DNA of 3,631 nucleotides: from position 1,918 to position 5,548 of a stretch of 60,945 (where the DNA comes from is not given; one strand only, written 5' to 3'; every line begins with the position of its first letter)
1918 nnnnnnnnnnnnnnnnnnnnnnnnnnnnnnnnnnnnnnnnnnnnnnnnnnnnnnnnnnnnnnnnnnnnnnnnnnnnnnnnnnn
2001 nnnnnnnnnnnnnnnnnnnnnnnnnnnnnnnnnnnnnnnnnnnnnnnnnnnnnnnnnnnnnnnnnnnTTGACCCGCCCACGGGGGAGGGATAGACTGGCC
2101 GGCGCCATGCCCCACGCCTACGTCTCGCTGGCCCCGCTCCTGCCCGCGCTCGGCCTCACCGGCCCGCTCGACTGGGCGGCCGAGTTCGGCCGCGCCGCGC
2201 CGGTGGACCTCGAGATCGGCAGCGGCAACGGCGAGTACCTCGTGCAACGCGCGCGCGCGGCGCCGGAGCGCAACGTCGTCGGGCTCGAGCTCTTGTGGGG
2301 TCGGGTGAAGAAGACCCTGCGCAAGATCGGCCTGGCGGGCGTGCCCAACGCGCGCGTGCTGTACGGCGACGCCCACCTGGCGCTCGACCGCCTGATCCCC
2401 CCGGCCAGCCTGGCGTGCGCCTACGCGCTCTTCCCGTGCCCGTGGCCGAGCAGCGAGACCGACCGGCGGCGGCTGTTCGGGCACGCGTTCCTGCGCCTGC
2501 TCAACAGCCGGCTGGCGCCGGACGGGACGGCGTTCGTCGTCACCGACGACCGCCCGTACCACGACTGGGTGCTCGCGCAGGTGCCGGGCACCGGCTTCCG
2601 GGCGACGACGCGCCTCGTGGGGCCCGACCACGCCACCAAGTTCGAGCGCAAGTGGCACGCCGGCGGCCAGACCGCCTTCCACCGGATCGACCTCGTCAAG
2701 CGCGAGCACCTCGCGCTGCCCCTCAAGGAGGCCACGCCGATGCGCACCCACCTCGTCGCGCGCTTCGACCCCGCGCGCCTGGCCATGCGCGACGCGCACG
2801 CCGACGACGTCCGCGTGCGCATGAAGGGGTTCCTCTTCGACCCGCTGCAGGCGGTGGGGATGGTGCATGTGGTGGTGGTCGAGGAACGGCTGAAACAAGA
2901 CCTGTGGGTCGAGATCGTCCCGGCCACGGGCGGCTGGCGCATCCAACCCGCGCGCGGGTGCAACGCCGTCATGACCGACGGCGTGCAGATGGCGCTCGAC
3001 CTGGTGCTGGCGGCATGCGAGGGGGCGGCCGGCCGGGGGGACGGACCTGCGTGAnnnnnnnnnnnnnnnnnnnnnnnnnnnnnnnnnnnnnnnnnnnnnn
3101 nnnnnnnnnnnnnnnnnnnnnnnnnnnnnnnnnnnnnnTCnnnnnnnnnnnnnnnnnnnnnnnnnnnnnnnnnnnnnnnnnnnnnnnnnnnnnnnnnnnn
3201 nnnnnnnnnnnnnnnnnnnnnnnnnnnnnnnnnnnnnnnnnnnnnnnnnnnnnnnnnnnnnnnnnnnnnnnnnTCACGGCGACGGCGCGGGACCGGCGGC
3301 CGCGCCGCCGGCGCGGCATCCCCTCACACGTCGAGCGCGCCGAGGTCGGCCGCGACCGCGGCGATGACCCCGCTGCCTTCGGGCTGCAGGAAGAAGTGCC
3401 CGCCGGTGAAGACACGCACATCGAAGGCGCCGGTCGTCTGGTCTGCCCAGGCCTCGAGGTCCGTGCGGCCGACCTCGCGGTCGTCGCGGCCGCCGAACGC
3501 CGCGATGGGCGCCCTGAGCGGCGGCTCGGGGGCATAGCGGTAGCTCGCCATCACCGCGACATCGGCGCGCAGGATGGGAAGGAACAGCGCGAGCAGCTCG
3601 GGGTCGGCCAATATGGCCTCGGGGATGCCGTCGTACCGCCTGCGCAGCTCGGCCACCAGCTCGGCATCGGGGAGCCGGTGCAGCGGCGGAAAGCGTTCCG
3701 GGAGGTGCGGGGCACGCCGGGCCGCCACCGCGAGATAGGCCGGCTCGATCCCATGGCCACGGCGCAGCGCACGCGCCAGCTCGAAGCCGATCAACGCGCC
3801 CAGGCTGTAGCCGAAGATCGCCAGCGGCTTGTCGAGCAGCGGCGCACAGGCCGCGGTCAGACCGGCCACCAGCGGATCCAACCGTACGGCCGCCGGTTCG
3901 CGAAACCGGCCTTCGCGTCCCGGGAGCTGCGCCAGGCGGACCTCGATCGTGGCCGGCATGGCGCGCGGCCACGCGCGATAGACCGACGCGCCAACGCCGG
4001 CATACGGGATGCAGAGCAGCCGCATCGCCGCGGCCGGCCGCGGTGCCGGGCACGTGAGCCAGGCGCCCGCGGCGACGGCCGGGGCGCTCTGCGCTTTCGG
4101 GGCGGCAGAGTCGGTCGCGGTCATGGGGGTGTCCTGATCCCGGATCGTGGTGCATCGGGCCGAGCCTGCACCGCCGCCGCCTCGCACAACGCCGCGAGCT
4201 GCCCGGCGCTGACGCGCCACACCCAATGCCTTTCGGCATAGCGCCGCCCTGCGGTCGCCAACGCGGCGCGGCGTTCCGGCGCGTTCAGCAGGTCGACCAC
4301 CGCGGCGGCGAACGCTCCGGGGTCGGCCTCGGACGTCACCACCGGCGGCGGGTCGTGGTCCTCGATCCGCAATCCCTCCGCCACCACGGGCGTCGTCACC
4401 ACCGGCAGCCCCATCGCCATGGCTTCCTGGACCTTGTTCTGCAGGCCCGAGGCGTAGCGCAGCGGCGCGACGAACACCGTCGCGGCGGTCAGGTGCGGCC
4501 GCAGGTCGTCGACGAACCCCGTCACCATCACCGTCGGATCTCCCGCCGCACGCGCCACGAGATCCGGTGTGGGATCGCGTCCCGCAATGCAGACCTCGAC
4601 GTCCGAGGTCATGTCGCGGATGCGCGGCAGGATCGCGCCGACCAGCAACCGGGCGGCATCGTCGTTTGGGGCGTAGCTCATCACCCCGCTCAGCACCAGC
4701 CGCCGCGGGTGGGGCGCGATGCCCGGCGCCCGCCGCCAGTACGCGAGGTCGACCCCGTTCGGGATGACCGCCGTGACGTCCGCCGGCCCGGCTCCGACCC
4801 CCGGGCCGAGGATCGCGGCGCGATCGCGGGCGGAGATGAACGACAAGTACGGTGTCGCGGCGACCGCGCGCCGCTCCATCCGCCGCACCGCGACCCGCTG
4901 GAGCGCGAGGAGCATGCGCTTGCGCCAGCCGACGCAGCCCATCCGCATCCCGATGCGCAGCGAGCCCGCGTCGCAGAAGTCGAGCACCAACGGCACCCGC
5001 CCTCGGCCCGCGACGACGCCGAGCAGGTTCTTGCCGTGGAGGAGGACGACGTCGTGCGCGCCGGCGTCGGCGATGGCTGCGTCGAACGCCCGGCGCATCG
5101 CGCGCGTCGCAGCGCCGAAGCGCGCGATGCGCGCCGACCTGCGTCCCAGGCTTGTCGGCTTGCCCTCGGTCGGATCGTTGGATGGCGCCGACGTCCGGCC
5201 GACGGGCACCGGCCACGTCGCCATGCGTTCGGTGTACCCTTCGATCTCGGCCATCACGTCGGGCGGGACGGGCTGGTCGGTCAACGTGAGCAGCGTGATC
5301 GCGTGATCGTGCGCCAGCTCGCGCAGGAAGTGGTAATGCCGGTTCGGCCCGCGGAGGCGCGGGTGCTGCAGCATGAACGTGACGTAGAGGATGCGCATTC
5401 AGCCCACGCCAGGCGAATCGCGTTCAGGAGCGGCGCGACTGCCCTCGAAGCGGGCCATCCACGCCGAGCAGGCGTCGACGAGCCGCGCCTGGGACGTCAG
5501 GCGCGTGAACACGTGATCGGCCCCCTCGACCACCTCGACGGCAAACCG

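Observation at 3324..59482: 56-kb single-strand hybrid cis-AT PKS/NRPS cluster with an unusual combination of features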

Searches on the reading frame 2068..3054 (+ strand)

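Call 29: search_protein_families(library=ncbifam, proteins=[window:2068-3054:+], max_evalue=0.01)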
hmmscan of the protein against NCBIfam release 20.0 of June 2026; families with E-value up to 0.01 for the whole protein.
window:2068-3054:+ (328 aa): 4 families
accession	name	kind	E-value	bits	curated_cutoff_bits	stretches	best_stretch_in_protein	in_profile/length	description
TIGR00091.1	TIGR00091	equivalog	1.6e-24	86.3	112.65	1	34-172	7-145/194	tRNA (guanosine(46)-N7)-methyltransferase TrmB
NF001080.0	PRK00121.2-2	equivalog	7.4e-15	54.8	132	1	36-177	38-179/224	tRNA (guanosine(46)-N7)-methyltransferase TrmB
NF010719.0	PRK14121.1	equivalog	1.8e-14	53.5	402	1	45-171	124-247/396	tRNA (guanosine(46)-N7)-methyltransferase TrmB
NF002421.0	PRK01544.1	equivalog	2.5e-10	39.7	567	1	46-165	350-468/524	bifunctional peptide chain release factor N(5)-glutamine methyltransferase PrmC/tRNA (guanosine(46)-N7)-methyltransferase TrmB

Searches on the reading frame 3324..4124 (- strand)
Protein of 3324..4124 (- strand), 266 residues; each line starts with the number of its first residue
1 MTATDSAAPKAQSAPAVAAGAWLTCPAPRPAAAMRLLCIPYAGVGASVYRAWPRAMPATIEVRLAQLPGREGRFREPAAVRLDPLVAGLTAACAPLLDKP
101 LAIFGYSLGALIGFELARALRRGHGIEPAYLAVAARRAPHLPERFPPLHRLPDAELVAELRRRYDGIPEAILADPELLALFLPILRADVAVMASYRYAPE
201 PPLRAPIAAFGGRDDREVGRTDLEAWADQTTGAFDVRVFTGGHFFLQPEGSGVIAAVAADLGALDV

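Call 7: search_protein_families(library=pfam, proteins=[window:3324-4124:-], max_evalue=0.001)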
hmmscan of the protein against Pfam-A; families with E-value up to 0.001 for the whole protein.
window:3324-4124:- (266 aa): 2 families
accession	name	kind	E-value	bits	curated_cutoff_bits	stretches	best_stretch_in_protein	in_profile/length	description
PF00975.26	Thioesterase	-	2e-43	149.6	26.4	1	35-248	2-212/226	Thioesterase domain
PF00561.26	Abhydrolase_1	-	0.00062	19.9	25.8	0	82-117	52-87/245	alpha/beta hydrolase fold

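Call 29: search_protein_families(library=ncbifam, proteins=[window:3324-4124:-], max_evalue=0.01)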
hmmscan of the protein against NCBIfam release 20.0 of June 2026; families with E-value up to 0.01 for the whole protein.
window:3324-4124:- (266 aa): 1 family
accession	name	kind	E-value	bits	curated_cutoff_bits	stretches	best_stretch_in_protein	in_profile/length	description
NF051488.1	bifunc_PcaDC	exception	0.0019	17.4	390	0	33-118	12-97/375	bifunctional 3-oxoadipate enol-lactonase/4-carboxymuconolactone decarboxylase PcaDC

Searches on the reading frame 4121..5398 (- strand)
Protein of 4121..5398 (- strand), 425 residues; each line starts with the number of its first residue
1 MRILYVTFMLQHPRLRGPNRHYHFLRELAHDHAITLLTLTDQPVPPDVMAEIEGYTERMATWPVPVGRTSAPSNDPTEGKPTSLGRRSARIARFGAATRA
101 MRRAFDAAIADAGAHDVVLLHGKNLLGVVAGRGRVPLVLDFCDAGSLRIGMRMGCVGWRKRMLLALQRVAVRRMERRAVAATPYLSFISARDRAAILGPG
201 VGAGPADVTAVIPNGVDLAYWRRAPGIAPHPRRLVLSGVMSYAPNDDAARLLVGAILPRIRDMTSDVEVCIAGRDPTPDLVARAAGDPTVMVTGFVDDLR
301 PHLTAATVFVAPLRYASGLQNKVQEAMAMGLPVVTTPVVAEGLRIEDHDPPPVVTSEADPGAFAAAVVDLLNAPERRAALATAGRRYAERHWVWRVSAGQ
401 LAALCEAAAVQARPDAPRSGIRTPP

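Call 7: search_protein_families(library=pfam, proteins=[window:4121-5398:-], max_evalue=0.001)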
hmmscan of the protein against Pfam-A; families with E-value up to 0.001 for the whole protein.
window:4121-5398:- (425 aa): 3 families
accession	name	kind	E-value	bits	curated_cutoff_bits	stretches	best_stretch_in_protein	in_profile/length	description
PF13692.12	Glyco_trans_1_4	-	7.6e-27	94.7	27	1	233-372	3-141/142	Glycosyl transferases group 1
PF00534.26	Glycos_transf_1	-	2e-10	40.9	26.4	1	258-386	38-171/172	Glycosyl transferases group 1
PF13524.12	Glyco_trans_1_2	-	0.00027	21.3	25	1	317-401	61-142/144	Glycosyl transferase-like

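Call 15: find_encoding_contigs(protein=window:4121-5398:-, flank=10000, max_places=6)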
Protein window:4121-5398:- (425 aa): 7 contigs read that carry it; 6 places shown.
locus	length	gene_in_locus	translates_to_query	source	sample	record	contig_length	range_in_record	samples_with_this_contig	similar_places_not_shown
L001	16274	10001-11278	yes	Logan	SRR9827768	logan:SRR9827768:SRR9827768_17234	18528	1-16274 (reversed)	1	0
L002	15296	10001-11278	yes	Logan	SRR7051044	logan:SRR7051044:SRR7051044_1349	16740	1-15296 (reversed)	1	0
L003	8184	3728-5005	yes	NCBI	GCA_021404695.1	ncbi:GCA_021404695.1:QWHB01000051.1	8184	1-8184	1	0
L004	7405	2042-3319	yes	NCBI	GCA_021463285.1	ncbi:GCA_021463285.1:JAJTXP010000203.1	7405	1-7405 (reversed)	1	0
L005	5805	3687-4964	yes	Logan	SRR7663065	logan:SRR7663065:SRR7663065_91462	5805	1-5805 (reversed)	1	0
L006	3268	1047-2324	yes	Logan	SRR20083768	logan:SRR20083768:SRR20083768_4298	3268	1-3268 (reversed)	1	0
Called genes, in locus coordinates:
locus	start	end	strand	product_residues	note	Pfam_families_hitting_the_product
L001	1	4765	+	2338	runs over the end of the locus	?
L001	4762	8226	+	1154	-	PF00668:Condensation, PF00501:AMP-binding, PF13193:AMP-binding_C, PF00550:PP-binding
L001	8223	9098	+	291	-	PF12146:Hydrolase_4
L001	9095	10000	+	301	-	PF12146:Hydrolase_4, PF12697:Abhydrolase_6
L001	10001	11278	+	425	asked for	PF13692:Glyco_trans_1_4, PF00534:Glycos_transf_1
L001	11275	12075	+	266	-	PF00975:Thioesterase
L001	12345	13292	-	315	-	PF02390:Methyltransf_4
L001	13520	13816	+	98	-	PF13384:HTH_23 (weak)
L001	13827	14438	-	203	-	PF21176:RecR_HhH, PF02132:RecR_ZnF, PF01751:Toprim, PF13662:Toprim_4, PF21175:RecR_C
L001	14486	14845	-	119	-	PF02575:YbaB_DNA_bd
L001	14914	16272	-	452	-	?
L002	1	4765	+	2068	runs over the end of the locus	?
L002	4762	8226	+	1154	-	PF00668:Condensation, PF00501:AMP-binding, PF13193:AMP-binding_C, PF00550:PP-binding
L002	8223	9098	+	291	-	PF12146:Hydrolase_4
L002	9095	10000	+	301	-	PF12146:Hydrolase_4, PF12697:Abhydrolase_6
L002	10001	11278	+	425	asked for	PF13692:Glyco_trans_1_4, PF00534:Glycos_transf_1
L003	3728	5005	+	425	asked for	PF13692:Glyco_trans_1_4, PF00534:Glycos_transf_1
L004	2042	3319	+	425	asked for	PF13692:Glyco_trans_1_4, PF00534:Glycos_transf_1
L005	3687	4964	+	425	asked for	PF13692:Glyco_trans_1_4, PF00534:Glycos_transf_1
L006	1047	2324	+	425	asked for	PF13692:Glyco_trans_1_4, PF00534:Glycos_transf_1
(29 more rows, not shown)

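Call 16: list_cluster_members(proteins=[window:4121-5398:-, window:3324-4124:-, window:7173-10637:-, L001:13827-14438:-])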
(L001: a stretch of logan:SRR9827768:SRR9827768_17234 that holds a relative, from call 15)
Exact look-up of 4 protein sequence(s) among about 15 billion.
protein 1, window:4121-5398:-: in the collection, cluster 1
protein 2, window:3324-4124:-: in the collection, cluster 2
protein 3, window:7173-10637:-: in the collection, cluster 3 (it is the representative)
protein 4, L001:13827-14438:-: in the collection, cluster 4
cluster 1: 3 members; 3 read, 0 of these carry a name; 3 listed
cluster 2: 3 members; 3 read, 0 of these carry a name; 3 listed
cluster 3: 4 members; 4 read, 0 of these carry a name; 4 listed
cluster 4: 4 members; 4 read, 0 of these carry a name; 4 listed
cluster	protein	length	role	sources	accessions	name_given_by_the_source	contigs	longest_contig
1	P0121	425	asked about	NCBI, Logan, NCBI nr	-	-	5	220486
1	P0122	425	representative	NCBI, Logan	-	-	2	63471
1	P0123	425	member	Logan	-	-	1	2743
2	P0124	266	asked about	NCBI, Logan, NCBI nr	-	-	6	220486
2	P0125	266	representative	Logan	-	-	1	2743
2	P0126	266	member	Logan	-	-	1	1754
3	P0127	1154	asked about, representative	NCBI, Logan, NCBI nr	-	-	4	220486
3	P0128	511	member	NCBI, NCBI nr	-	-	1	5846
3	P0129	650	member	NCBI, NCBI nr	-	-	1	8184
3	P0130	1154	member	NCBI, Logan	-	-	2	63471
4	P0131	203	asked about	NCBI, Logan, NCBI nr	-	-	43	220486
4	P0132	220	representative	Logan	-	-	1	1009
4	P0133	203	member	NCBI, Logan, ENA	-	-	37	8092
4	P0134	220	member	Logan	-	-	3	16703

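Call 20: find_homologous_proteins(query=L001:13827-14438:-, max_evalue=1e-30)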
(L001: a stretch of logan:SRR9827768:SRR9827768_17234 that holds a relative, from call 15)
Query L001:13827-14438:- (203 aa): 8000 proteins with E <= 1e-30 among 8000 candidates; the best 120 are listed.
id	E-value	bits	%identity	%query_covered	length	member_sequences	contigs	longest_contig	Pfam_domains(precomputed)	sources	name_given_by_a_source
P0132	1.4e-119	415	95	100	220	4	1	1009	PF13662.13,PF02132.22,PF21176.4,PF01751.29,PF21175.3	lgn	-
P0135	1.2e-104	367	84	100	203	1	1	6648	PF13662.13,PF02132.22,PF21176.4,PF01751.29,PF21175.3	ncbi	-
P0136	1.2e-104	367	85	99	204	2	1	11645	PF13662.13,PF02132.22,PF21176.4,PF01751.29,PF21175.3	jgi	-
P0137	7.8e-104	364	84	100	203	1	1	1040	PF13662.13,PF02132.22,PF21176.4,PF01751.29,PF21175.3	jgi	jgi:recombination protein RecR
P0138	3.3e-100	352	82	100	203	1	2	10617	PF13662.13,PF02132.22,PF21176.4,PF01751.29,PF21175.3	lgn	-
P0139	9.5e-100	351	78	100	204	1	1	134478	PF13662.13,PF02132.22,PF21176.4,PF01751.29,PF21175.3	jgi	-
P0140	2.4e-99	349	77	100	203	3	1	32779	PF13662.13,PF02132.22,PF21176.4,PF01751.29,PF21175.3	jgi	jgi:recombination protein RecR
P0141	2.8e-99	349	80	100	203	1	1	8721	PF13662.13,PF02132.22,PF21176.4,PF01751.29,PF21175.3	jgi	jgi:recombination protein RecR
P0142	4.1e-99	348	79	100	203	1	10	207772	PF13662.13,PF02132.22,PF21176.4,PF01751.29,PF21175.3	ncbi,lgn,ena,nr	ncbi:MAG: recombination protein RecR [Caldilineae bacterium]|nr:recombination protein RecR [Chlorofl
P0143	1.2e-98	347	76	100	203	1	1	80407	PF13662.13,PF02132.22,PF21176.4,PF01751.29,PF21175.3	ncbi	-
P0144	1.6e-98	347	79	100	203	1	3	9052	PF13662.13,PF02132.22,PF21176.4,PF01751.29,PF21175.3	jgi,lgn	jgi:recombination protein RecR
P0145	3.1e-98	346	77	99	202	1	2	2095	PF13662.13,PF02132.22,PF21176.4,PF01751.29,PF21175.3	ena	-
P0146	4.3e-98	345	78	100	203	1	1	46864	PF13662.13,PF02132.22,PF21176.4,PF01751.29,PF21175.3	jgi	jgi:recombination protein RecR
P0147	4.4e-98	345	78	100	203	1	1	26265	PF13662.13,PF02132.22,PF21176.4,PF01751.29,PF21175.3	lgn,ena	-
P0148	5.3e-98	345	79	100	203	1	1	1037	PF13662.13,PF02132.22,PF21176.4,PF01751.29,PF21175.3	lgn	-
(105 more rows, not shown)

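Call 29: search_protein_families(library=ncbifam, proteins=[window:4121-5398:-], max_evalue=0.01)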
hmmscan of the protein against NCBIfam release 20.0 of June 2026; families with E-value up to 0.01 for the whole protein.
window:4121-5398:- (425 aa): 11 families
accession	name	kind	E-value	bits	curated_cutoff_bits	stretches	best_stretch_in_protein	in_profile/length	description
TIGR03087.1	stp1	hypoth_equivalog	1.2e-54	186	316.65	1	3-405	1-394/397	TIGR03087 family PEP-CTERM/XrtA system glycosyltransferase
NF041876.1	EPS_EpsE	equivalog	3.5e-11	43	400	1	209-400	188-388/389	exopolysaccharide biosynthesis GT4 family glycosyltransferase EpsE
TIGR03088.1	stp2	hypoth_equivalog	1.4e-09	37.4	409.05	1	265-404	228-369/374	TIGR03088 family PEP-CTERM/XrtA system glycosyltransferase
TIGR04047.1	MSMEG_0565_glyc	hypoth_equivalog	3.3e-06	26.4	259.85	1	287-399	258-365/373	MSMEG_0565 family glycosyltransferase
TIGR03449.1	mycothiol_MshA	equivalog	6.6e-05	22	462.5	1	303-409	301-404/406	D-inositol-3-phosphate glycosyltransferase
NF053787.1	GlcN_PG_synth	equivalog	8.9e-05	21.5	480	1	323-402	278-353/361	N-acetylglucosaminyl phosphatidylglycerol synthase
NF038295.1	EPS_HpsP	equivalog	0.00038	19.6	550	1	289-401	269-380/388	hormogonium polysaccharide biosynthesis glycosyltransferase HpsP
NF038011.1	PelF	equivalog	0.0004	19.6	100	1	205-392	278-476/489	GT4 family glycosyltransferase PelF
TIGR04063.1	stp3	hypoth_equivalog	0.00041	19.3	442.05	1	172-400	148-387/397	TIGR04063 family PEP-CTERM/XrtA system glycosyltransferase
NF047684.1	TeichurnBiosyTuaC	equivalog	0.0018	17.3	550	1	260-338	241-321/391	teichuronic acid biosynthesis protein TuaC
TIGR02149.1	glgA_Coryne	subfamily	0.004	16.3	302.4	0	298-400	276-382/391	glycogen synthase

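Call 64: find_encoding_contigs(protein=P0130, flank=10000, max_places=3)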
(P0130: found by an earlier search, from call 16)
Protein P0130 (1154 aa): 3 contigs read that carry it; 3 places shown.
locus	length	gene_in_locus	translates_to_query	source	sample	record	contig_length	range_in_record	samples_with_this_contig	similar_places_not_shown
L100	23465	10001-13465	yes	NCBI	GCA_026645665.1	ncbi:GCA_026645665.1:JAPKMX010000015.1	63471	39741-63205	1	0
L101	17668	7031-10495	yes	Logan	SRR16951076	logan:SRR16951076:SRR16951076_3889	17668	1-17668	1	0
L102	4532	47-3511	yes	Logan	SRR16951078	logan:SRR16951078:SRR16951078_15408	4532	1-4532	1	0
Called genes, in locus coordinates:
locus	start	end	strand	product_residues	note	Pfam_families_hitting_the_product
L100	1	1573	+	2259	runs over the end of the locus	PF00109:ketoacyl-synt, PF02801:Ketoacyl-synt_C, PF16197:KAsynt_C_assoc, PF22336:RhiE-like_linker, PF22621:CurL-like_PKS_C, PF00698:Acyl_transf_1, PF21089:PKS_DH_N, PF14765:PS-DH, +9 more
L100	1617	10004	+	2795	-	PF00109:ketoacyl-synt, PF02801:Ketoacyl-synt_C, PF16197:KAsynt_C_assoc, PF22336:RhiE-like_linker, PF22621:CurL-like_PKS_C, PF08659:KR, PF00550:PP-binding, PF13469:Sulfotransfer_3, +5 more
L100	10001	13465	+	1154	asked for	PF00668:Condensation, PF00501:AMP-binding, PF13193:AMP-binding_C, PF00550:PP-binding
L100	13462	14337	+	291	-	PF12146:Hydrolase_4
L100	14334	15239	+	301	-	PF12146:Hydrolase_4, PF12697:Abhydrolase_6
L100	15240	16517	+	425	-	PF13692:Glyco_trans_1_4, PF00534:Glycos_transf_1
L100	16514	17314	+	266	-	PF00975:Thioesterase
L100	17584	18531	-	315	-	PF02390:Methyltransf_4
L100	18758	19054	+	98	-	PF13384:HTH_23 (weak)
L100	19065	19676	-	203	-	PF21176:RecR_HhH, PF02132:RecR_ZnF, PF01751:Toprim, PF13662:Toprim_4, PF21175:RecR_C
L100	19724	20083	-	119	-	PF02575:YbaB_DNA_bd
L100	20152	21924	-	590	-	PF05496:RuvB_N (faint), PF13177:DNA_pol3_delta2, PF13401:AAA_22 (weak), PF13604:AAA_30 (weak), PF00004:AAA, PF22608:DNAX_ATPase_lid, PF12169:DNA_pol3_gamma3, PF20964:DnaX_C (weak), +1 more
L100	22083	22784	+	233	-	PF04542:Sigma70_r2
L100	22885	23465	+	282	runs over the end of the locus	?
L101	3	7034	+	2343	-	?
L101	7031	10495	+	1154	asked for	PF00668:Condensation, PF00501:AMP-binding, PF13193:AMP-binding_C, PF00550:PP-binding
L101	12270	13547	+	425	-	PF13692:Glyco_trans_1_4, PF00534:Glycos_transf_1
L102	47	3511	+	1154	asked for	PF00668:Condensation, PF00501:AMP-binding, PF13193:AMP-binding_C, PF00550:PP-binding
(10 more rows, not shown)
